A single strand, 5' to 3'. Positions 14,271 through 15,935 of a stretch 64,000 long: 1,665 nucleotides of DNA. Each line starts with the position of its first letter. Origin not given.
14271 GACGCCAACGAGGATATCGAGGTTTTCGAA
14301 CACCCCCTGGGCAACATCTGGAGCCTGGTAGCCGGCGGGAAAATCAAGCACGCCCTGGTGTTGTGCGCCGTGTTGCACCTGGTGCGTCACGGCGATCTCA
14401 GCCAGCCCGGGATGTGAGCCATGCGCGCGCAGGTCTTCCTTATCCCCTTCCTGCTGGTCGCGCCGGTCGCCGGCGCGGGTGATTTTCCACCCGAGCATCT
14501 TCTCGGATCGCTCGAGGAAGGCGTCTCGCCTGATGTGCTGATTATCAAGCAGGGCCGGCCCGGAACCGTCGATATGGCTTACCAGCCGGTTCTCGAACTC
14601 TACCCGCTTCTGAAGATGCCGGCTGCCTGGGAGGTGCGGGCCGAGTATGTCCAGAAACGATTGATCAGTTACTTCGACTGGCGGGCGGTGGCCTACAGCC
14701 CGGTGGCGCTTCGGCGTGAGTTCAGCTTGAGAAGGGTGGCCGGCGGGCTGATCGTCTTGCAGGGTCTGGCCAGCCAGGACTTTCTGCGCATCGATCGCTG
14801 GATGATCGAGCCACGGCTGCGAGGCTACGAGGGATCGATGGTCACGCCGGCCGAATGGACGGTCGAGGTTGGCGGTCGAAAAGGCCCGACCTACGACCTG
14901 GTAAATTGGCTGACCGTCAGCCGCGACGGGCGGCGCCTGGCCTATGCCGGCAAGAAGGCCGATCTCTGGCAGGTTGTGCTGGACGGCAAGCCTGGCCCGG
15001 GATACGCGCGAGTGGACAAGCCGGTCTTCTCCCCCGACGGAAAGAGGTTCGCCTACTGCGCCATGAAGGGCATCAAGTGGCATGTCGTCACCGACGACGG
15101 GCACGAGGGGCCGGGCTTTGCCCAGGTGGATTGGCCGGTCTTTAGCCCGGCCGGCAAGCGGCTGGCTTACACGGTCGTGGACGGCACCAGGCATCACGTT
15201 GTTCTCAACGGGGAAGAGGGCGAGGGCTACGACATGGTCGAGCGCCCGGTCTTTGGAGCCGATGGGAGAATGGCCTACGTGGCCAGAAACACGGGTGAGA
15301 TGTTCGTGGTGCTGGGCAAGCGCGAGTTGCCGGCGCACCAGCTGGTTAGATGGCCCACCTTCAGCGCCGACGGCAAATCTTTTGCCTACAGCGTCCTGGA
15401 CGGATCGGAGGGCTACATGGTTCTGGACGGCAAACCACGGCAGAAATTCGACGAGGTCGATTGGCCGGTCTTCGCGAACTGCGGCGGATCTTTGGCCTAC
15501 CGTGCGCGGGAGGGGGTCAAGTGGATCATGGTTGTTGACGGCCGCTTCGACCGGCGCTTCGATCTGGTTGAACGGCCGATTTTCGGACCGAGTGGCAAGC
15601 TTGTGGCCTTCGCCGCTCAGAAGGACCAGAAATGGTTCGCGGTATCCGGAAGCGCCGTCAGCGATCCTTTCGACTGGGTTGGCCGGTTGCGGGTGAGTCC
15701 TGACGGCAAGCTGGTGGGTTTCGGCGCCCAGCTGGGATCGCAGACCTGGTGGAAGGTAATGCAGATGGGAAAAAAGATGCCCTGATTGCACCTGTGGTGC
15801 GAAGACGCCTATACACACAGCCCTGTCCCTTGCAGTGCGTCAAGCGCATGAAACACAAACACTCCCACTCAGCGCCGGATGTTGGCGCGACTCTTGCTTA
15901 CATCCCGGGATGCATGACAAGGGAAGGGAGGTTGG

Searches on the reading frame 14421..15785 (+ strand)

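Call 75: search_protein_families(library=pfam, proteins=[window:14421-15785:+], max_evalue=0.001)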
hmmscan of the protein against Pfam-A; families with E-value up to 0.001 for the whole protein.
window:14421-15785:+ (454 aa): 1 family
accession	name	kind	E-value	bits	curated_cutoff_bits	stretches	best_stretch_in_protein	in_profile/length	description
PF07676.18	PD40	-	1.1e-14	54.3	20.9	0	200-215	13-28/38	WD40-like Beta Propeller Repeat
